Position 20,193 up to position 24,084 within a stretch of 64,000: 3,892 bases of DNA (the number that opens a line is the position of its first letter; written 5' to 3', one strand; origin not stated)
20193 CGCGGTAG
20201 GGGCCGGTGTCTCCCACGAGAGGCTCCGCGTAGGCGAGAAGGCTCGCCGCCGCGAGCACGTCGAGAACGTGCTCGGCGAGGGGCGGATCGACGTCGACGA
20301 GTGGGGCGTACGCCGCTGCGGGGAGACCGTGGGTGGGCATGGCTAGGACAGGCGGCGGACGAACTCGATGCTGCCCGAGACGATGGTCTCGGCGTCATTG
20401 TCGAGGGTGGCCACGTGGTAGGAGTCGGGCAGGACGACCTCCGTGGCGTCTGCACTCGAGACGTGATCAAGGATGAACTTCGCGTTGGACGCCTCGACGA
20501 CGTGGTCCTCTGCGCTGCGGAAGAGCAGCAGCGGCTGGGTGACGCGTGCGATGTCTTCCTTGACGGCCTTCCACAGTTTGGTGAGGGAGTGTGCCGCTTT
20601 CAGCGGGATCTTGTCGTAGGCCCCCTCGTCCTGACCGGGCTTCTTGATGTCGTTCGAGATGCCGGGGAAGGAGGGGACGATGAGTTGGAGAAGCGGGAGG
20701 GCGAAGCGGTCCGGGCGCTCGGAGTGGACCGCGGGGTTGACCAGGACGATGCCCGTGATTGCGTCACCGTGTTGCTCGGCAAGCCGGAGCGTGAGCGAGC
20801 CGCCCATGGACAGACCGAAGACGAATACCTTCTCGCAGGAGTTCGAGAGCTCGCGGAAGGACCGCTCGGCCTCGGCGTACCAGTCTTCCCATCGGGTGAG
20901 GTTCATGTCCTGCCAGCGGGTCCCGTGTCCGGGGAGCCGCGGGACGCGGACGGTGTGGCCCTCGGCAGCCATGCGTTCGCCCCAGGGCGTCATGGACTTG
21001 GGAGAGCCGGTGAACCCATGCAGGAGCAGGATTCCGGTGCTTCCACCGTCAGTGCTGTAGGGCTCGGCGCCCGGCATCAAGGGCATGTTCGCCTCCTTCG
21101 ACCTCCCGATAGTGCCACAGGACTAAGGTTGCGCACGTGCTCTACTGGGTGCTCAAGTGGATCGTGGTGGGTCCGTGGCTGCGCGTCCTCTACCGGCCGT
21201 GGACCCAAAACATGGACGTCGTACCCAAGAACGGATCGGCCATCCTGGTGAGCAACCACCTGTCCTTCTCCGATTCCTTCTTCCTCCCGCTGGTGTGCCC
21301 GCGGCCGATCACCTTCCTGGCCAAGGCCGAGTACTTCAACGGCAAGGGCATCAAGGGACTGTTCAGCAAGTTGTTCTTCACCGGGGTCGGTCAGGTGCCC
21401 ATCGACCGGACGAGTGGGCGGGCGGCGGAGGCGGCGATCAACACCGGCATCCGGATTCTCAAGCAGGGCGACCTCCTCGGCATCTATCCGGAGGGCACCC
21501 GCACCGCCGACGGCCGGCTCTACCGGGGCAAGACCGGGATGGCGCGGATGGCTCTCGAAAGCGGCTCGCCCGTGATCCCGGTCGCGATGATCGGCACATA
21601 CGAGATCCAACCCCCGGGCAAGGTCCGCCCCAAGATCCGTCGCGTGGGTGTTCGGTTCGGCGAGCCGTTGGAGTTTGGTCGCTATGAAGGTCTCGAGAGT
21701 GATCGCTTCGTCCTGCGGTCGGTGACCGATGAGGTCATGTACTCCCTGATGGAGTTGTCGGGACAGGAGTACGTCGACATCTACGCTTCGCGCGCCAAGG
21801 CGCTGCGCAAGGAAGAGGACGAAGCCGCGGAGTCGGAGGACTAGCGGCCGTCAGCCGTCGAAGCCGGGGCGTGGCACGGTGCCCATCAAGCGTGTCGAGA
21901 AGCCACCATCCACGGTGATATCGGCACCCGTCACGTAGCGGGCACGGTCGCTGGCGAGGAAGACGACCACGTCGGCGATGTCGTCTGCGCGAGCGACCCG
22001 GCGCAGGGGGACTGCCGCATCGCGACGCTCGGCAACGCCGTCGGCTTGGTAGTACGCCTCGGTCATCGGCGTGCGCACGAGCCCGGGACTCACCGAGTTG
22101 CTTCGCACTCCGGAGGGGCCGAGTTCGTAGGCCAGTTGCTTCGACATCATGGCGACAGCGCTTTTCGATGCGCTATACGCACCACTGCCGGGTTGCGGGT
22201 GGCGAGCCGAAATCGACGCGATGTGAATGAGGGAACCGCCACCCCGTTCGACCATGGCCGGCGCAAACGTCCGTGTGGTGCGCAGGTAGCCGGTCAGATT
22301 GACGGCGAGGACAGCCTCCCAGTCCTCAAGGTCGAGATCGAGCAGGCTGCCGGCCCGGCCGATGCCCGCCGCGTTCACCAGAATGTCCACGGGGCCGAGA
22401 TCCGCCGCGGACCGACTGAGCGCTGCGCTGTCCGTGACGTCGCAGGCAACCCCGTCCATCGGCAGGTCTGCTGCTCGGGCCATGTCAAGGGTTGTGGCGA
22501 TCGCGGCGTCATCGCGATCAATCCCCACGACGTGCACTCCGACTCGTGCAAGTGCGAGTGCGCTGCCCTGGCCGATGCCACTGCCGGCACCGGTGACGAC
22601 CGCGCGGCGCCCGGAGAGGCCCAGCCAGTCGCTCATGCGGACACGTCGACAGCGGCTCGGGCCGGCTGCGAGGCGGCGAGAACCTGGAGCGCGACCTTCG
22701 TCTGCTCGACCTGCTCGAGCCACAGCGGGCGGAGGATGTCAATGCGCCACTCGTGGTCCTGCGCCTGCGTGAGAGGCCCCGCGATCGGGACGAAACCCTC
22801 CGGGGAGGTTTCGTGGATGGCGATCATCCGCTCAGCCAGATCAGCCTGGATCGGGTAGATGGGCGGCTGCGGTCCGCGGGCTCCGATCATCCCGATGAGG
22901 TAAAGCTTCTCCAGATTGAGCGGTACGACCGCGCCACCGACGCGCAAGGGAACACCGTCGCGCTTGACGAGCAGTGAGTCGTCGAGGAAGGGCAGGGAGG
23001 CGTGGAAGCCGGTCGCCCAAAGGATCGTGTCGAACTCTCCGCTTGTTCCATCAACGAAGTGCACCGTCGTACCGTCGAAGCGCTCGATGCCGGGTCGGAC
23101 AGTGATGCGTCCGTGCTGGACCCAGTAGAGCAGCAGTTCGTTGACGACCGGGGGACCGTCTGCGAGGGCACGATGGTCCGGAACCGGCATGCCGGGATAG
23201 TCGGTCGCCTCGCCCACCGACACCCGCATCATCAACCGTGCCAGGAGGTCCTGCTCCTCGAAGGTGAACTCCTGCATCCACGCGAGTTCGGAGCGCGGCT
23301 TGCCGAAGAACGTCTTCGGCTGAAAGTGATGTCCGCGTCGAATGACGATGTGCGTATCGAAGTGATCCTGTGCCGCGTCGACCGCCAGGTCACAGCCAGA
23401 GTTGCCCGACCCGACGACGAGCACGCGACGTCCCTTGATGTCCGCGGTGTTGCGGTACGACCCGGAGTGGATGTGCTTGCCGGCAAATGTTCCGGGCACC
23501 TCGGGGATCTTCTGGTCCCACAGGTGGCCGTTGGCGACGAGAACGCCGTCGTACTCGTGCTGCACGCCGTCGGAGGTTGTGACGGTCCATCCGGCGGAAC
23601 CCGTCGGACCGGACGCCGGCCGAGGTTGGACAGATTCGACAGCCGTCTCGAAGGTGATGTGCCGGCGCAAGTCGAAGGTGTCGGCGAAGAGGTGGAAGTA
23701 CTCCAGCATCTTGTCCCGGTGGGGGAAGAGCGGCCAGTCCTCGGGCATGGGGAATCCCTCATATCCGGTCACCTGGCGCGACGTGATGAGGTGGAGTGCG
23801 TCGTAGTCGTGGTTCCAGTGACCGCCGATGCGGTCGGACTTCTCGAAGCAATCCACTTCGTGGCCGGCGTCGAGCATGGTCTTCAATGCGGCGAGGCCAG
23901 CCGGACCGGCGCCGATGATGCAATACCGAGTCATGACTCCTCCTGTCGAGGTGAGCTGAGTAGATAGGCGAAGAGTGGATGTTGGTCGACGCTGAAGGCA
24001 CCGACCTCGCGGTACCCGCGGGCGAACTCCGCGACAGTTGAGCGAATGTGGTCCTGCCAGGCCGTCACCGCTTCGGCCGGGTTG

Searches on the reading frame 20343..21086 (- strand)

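Call 52: search_protein_families(library=pfam, proteins=[window:20343-21086:-], max_evalue=0.0001)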
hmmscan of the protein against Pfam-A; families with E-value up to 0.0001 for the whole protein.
window:20343-21086:- (247 aa): 4 families
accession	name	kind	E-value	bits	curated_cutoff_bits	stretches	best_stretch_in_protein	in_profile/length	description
PF12146.15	Hydrolase_4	-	4.3e-24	85.6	27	1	19-229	7-237/239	Serine aminopeptidase, S33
PF12697.13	Abhydrolase_6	-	1.2e-15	59.3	26.3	1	19-233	1-213/217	Alpha/beta hydrolase family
PF00561.26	Abhydrolase_1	-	5.2e-14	52.9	25.8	1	19-134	3-121/245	alpha/beta hydrolase fold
PF12740.14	PETase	-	2.4e-05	24.3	28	0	10-108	48-148/263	PET hydrolase-like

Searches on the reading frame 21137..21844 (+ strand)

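Call 52: search_protein_families(library=pfam, proteins=[window:21137-21844:+], max_evalue=0.0001)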
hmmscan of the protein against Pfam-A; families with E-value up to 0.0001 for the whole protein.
window:21137-21844:+ (235 aa): 1 family
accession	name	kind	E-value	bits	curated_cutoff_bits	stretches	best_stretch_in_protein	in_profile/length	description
PF01553.26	Acyltransferase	-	1.2e-26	93.5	23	1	24-151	5-131/132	Acyltransferase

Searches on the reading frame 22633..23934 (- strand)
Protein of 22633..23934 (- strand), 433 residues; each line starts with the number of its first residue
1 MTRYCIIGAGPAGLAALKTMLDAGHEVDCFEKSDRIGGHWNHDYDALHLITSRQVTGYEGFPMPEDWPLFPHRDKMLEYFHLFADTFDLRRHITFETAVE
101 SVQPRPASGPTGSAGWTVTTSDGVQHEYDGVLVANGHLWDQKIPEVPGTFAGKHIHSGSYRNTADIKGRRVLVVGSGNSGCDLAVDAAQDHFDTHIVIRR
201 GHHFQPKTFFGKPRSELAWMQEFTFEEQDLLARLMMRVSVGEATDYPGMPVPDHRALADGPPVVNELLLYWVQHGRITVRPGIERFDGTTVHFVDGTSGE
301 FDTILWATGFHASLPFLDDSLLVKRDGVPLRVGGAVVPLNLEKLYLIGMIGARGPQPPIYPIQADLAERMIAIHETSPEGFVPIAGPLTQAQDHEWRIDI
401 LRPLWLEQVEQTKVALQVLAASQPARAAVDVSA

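Call 52: search_protein_families(library=pfam, proteins=[window:22633-23934:-], max_evalue=0.0001)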
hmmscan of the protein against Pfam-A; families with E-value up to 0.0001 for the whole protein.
window:22633-23934:- (433 aa): 9 families
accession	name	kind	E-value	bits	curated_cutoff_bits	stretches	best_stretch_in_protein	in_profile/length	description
PF00743.25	FMO-like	-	8e-54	183.4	22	1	3-371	3-392/532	Flavin-binding monooxygenase-like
PF13738.12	Pyr_redox_3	-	3.6e-20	72.8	30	1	6-202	2-198/305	Pyridine nucleotide-disulphide oxidoreductase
PF07992.20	Pyr_redox_2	-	2.3e-15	57.3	26.1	1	3-202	2-176/291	Pyridine nucleotide-disulphide oxidoreductase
PF13450.12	NAD_binding_8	-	6.6e-10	39.6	21.9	1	6-41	1-36/68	NAD(P)-binding Rossmann-like domain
PF13434.12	Lys_Orn_oxgnase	-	2.4e-08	34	21.3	1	70-200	91-222/339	L-lysine 6-monooxygenase/L-ornithine 5-monooxygenase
PF01266.30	DAO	-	1.6e-06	28.4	27.9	0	4-38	2-36/353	FAD dependent oxidoreductase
PF13454.12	NAD_binding_9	-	1.8e-06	28.5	21.8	0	6-51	2-52/155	FAD-NAD(P)-binding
PF00070.33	Pyr_redox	-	3.1e-05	24.8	22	0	170-202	1-33/82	Pyridine nucleotide-disulphide oxidoreductase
PF01593.30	Amino_oxidase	-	3.1e-05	23.9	19.8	0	12-43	2-33/443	Flavin containing amine oxidoreductase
